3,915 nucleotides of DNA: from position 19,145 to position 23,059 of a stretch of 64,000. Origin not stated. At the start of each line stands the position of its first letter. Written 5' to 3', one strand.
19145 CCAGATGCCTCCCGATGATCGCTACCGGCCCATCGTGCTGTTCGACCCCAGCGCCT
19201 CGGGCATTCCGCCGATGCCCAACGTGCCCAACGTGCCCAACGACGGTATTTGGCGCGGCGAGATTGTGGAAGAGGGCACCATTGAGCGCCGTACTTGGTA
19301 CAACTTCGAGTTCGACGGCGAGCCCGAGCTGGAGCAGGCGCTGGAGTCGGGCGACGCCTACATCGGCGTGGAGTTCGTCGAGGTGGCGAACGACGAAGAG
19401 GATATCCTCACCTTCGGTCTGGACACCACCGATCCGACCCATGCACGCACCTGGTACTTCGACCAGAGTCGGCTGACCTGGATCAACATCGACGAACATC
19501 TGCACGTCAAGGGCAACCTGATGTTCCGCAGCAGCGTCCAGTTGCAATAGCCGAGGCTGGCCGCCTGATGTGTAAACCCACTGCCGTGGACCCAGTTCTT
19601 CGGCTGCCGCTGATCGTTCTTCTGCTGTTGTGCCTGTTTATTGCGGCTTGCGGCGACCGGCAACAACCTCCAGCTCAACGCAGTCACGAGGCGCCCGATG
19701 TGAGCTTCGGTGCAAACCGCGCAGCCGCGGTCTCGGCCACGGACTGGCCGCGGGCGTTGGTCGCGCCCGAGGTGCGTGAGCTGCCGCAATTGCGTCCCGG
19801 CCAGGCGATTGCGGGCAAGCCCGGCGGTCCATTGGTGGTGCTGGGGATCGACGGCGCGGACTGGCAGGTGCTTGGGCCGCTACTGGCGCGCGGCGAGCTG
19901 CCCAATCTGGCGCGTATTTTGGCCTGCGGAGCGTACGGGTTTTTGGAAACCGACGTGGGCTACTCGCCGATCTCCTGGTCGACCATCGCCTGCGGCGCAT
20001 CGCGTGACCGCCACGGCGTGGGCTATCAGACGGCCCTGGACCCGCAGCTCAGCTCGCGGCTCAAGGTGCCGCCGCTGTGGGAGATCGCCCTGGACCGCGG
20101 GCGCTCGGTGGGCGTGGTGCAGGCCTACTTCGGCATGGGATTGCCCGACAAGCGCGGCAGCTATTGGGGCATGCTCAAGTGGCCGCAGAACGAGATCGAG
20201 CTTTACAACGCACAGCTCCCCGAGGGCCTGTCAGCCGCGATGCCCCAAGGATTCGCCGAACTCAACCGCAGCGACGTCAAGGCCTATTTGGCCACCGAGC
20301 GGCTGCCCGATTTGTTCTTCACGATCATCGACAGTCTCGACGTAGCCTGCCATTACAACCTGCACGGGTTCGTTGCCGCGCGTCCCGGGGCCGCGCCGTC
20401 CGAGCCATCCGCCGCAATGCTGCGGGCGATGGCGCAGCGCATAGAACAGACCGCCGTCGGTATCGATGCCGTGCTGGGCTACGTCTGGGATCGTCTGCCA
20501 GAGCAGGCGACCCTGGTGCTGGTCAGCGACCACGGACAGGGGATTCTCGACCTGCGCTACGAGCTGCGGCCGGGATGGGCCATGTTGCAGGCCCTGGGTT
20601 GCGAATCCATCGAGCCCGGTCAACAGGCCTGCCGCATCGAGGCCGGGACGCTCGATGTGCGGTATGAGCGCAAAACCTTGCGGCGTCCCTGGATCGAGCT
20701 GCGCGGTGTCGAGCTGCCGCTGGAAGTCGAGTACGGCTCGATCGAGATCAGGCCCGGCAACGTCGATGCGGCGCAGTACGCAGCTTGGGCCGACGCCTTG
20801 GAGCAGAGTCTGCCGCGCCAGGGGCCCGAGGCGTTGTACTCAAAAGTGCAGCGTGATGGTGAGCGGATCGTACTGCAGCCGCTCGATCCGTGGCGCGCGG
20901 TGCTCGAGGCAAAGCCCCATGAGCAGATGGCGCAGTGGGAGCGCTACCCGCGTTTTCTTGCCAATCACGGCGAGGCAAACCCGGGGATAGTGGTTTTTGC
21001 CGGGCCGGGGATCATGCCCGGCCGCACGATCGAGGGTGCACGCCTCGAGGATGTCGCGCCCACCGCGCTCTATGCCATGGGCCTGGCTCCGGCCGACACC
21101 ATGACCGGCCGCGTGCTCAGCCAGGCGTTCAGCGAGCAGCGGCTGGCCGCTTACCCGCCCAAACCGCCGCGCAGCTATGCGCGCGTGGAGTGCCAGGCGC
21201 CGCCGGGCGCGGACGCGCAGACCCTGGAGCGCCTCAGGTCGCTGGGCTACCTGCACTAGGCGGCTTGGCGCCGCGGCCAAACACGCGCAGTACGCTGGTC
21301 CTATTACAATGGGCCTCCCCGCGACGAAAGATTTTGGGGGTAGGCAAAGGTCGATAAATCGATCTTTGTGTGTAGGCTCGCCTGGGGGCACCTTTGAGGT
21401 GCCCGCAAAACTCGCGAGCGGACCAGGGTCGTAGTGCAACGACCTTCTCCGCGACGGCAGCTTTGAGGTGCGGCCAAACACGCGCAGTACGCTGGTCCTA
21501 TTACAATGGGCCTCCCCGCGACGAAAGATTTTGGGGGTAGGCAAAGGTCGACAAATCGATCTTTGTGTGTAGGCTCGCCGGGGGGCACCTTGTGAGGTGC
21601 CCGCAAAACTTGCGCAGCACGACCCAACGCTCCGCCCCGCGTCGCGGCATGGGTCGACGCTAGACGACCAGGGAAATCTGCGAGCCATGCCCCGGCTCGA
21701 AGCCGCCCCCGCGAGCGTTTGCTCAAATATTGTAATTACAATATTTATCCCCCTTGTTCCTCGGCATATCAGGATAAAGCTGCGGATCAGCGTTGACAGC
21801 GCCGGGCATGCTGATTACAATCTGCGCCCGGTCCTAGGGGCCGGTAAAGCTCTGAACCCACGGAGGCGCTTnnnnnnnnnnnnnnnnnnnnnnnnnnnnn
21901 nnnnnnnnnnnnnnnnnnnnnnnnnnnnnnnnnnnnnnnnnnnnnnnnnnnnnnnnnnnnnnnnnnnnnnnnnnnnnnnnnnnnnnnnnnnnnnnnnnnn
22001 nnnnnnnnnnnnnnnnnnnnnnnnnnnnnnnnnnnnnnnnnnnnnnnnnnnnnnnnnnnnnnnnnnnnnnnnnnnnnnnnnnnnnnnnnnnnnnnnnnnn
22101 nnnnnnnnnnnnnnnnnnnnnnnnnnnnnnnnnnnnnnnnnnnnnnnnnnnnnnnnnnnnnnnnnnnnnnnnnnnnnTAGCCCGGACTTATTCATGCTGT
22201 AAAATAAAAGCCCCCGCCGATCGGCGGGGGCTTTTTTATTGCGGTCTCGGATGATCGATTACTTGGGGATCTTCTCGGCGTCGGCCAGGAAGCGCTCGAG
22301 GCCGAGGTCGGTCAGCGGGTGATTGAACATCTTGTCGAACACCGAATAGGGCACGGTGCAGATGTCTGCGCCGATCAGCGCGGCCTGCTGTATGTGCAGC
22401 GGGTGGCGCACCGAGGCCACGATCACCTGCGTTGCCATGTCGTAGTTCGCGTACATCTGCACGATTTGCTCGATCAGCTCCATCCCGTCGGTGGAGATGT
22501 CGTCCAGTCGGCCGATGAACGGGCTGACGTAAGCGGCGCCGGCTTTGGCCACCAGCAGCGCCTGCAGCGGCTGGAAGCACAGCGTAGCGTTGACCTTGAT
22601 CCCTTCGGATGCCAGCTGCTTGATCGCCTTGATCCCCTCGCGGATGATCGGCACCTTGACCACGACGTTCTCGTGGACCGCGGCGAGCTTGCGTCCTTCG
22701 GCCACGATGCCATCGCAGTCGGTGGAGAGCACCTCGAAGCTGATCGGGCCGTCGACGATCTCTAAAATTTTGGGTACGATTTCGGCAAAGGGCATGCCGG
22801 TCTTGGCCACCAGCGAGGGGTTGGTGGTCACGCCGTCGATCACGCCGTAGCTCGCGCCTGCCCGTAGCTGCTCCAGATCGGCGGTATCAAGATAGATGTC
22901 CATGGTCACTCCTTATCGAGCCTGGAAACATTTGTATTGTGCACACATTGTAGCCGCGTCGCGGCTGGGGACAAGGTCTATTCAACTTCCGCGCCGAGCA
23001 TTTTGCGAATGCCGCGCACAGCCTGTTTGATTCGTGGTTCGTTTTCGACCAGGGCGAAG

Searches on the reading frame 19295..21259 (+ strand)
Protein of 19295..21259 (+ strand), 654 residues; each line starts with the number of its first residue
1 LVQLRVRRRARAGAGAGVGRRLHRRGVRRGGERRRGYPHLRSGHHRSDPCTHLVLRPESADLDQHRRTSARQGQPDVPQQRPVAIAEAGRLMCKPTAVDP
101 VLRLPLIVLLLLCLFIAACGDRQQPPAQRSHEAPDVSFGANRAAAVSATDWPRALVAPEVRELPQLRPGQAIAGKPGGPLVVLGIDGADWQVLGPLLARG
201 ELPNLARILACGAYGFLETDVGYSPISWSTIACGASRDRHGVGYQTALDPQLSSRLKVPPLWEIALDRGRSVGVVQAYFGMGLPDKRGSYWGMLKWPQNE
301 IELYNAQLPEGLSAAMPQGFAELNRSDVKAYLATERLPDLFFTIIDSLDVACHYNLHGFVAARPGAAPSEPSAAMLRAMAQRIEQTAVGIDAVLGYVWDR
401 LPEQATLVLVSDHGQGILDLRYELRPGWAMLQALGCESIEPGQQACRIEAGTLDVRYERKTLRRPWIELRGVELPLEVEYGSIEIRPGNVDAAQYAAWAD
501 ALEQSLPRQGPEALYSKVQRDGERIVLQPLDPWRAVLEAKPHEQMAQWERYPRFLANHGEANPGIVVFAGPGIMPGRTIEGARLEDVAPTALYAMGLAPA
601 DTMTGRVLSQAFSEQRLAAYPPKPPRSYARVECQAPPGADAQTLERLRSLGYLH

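Call 73: search_protein_families(library=pfam, proteins=[window:19295-21259:+], max_evalue=0.001)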
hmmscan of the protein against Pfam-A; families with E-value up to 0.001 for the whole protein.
window:19295-21259:+ (654 aa): 1 family
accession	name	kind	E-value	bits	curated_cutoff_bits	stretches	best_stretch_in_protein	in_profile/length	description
PF01663.27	Phosphodiest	-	8.6e-15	55.6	23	1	180-416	1-222/342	Type I phosphodiesterase / nucleotide pyrophosphatase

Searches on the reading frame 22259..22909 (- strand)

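Call 73: search_protein_families(library=pfam, proteins=[window:22259-22909:-], max_evalue=0.001)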
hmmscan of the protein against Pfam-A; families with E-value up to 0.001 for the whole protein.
window:22259-22909:- (216 aa): 1 family
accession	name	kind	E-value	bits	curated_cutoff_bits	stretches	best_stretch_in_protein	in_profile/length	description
PF00923.25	TAL_FSA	-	1.9e-60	205.1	27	1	5-201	1-239/285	Transaldolase/Fructose-6-phosphate aldolase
